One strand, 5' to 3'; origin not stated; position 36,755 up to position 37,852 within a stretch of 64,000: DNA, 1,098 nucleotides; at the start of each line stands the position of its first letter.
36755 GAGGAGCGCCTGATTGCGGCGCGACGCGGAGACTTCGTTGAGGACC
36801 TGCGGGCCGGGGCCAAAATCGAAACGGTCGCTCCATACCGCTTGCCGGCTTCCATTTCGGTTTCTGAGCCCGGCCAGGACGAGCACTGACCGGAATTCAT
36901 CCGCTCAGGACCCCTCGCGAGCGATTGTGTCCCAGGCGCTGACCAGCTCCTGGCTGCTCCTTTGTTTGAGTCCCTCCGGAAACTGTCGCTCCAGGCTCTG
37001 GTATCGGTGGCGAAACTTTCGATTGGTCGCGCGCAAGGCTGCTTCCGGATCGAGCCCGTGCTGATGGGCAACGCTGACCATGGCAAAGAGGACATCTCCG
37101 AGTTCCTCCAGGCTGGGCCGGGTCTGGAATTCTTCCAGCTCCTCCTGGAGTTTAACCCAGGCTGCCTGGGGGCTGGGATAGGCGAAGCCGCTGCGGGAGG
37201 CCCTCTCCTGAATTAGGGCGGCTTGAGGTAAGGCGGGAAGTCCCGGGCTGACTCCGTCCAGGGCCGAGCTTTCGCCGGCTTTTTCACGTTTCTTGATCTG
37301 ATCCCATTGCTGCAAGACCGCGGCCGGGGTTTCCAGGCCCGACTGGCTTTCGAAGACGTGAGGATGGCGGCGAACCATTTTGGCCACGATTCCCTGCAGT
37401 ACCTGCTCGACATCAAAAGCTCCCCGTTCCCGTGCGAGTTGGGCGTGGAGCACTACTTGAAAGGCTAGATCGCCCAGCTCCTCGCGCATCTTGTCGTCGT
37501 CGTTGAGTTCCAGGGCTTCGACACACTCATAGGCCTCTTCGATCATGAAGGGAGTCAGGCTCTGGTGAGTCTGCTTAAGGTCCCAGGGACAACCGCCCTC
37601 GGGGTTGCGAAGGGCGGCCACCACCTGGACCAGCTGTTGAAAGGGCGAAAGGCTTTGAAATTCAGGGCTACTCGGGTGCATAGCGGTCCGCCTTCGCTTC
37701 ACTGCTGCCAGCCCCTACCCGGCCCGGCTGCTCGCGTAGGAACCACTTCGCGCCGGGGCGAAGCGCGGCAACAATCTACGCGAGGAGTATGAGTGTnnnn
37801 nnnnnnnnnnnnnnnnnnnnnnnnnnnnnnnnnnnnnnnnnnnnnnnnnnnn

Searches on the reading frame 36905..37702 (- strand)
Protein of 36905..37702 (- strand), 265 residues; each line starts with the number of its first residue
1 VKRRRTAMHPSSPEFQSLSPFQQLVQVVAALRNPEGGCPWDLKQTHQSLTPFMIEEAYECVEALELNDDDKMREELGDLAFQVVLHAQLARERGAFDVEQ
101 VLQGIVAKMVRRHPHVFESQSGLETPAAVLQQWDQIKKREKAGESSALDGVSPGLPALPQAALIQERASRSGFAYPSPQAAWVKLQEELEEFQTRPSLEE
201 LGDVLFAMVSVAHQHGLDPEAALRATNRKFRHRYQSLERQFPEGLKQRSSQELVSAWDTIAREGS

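Call 62: search_protein_families(library=pfam, proteins=[window:36905-37702:-], max_evalue=0.00001)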
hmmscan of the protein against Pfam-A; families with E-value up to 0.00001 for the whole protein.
window:36905-37702:- (265 aa): 2 families
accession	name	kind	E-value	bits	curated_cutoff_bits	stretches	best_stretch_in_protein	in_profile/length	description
PF03819.22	MazG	-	2.1e-34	118.1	22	1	44-117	1-74/74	MazG nucleotide pyrophosphohydrolase domain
PF01503.22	PRA-PH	-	4.4e-06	27.5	21.3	0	43-87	23-68/86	Phosphoribosyl-ATP pyrophosphohydrolase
